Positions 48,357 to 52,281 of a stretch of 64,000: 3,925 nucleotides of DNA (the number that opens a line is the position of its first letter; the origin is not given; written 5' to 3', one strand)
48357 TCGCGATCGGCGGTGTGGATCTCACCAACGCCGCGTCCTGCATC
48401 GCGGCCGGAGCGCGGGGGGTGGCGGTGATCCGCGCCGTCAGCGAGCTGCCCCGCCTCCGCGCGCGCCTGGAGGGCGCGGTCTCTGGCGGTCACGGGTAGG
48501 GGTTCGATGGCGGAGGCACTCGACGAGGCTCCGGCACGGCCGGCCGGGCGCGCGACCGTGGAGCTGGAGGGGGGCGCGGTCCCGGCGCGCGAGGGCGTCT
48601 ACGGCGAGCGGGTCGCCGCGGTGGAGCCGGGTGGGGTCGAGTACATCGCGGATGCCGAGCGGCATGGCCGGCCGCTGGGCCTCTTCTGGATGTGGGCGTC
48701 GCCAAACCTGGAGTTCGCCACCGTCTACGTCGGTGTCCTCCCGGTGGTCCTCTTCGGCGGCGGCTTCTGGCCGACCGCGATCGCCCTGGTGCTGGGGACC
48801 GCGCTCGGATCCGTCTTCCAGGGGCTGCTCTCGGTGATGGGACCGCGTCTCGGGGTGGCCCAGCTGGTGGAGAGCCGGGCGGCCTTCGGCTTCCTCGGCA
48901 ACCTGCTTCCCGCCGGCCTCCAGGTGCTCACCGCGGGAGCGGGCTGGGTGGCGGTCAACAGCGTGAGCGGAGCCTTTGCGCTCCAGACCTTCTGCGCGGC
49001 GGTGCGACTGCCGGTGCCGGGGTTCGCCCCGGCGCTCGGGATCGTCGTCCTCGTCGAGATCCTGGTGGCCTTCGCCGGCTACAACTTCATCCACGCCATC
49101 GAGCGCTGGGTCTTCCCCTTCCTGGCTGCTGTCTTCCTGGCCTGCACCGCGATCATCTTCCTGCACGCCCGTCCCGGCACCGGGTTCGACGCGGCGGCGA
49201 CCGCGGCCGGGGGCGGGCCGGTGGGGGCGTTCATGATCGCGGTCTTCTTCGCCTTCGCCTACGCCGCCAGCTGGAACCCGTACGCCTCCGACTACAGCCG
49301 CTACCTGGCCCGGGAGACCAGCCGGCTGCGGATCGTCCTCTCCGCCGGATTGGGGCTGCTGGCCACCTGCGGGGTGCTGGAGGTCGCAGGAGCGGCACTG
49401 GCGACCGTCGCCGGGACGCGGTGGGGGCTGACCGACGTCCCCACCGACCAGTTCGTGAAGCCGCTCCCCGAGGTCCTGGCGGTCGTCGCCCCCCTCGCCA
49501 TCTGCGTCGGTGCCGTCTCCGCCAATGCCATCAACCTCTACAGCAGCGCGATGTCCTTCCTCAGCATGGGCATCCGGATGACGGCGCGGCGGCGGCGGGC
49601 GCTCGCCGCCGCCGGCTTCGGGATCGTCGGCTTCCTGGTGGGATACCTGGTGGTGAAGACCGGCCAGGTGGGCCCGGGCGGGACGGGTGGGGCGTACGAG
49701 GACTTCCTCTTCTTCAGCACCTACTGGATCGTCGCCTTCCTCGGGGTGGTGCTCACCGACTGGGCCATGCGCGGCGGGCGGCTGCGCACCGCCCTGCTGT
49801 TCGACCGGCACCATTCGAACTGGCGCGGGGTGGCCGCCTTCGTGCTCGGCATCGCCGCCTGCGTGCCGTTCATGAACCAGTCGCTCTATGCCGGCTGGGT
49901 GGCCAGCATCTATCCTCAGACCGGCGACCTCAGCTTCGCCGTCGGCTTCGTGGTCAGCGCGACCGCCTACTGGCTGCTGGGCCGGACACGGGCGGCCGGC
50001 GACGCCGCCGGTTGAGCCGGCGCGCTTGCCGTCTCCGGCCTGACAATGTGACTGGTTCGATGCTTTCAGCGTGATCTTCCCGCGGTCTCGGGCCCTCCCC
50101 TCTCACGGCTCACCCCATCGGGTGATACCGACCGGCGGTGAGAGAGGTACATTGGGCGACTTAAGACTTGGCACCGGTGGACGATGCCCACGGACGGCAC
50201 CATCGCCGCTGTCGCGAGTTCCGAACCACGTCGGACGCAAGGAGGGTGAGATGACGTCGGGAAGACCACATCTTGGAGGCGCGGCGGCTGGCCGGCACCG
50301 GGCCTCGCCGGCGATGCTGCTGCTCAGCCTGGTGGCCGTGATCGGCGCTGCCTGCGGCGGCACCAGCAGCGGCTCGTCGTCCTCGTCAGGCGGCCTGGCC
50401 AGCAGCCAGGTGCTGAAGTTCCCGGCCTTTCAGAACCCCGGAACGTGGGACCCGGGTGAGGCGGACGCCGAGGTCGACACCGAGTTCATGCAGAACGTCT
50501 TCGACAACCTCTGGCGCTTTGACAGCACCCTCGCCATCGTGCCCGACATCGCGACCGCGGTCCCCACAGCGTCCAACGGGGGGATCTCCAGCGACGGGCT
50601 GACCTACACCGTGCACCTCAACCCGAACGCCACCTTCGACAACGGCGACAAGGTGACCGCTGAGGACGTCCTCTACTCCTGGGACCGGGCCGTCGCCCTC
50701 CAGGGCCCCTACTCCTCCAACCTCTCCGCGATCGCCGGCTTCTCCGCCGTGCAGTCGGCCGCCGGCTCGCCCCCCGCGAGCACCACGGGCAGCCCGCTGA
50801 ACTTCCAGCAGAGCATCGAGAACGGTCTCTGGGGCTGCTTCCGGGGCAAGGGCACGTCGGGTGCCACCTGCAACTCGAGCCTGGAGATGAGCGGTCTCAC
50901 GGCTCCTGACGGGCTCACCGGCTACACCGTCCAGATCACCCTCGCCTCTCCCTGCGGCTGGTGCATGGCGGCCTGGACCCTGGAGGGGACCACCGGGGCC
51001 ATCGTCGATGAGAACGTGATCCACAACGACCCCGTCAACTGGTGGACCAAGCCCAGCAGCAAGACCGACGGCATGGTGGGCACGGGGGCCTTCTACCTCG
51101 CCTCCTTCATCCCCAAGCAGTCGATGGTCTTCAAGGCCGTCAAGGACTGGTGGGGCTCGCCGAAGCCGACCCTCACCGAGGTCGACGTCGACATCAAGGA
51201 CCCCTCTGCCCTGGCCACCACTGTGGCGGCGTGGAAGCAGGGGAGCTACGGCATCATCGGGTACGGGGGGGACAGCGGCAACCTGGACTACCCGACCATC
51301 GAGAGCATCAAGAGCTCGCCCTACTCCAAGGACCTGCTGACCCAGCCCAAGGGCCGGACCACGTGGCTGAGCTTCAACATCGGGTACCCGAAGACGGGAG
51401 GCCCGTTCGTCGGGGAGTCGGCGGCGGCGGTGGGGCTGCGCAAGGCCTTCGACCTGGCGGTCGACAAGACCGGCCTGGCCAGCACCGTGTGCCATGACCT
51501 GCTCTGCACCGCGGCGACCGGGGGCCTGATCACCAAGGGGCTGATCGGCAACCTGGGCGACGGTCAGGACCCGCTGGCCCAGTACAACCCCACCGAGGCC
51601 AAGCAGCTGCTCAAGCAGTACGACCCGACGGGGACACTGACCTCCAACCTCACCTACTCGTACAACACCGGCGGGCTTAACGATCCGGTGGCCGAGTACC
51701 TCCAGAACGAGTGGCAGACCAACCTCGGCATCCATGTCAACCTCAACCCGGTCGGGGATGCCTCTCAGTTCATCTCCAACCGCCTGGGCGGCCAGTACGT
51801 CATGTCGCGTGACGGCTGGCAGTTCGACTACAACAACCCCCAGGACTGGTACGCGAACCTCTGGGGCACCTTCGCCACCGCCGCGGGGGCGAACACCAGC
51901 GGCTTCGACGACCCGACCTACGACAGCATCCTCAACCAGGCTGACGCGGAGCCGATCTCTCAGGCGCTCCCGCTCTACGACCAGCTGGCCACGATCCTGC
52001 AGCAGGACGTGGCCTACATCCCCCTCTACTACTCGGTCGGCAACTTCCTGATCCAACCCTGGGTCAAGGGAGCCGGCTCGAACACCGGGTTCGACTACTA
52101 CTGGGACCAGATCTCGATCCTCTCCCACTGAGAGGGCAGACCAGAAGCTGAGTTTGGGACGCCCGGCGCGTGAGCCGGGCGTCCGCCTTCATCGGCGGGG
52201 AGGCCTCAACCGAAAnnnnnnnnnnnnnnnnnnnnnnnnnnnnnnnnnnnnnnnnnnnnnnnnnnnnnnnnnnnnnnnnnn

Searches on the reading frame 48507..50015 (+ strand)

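Call 18: search_protein_families(library=pfam, proteins=[window:48507-50015:+], max_evalue=0.001)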
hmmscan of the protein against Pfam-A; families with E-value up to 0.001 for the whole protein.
window:48507-50015:+ (502 aa): 1 family
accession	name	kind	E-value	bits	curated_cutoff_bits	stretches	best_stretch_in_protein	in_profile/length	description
PF02133.21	Transp_cyt_pur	-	3.2e-33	115.7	23.5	1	47-480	2-440/440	Permease for cytosine/purines, uracil, thiamine, allantoin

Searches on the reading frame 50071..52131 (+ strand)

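Call 18: search_protein_families(library=pfam, proteins=[window:50071-52131:+], max_evalue=0.001)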
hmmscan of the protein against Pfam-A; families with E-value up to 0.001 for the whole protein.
window:50071-52131:+ (686 aa): 1 family
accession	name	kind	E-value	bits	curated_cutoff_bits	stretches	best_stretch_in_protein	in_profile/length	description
PF00496.27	SBP_bac_5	-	5.5e-53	180.8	32.4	1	156-601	2-364/368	Bacterial extracellular solute-binding proteins, family 5 Middle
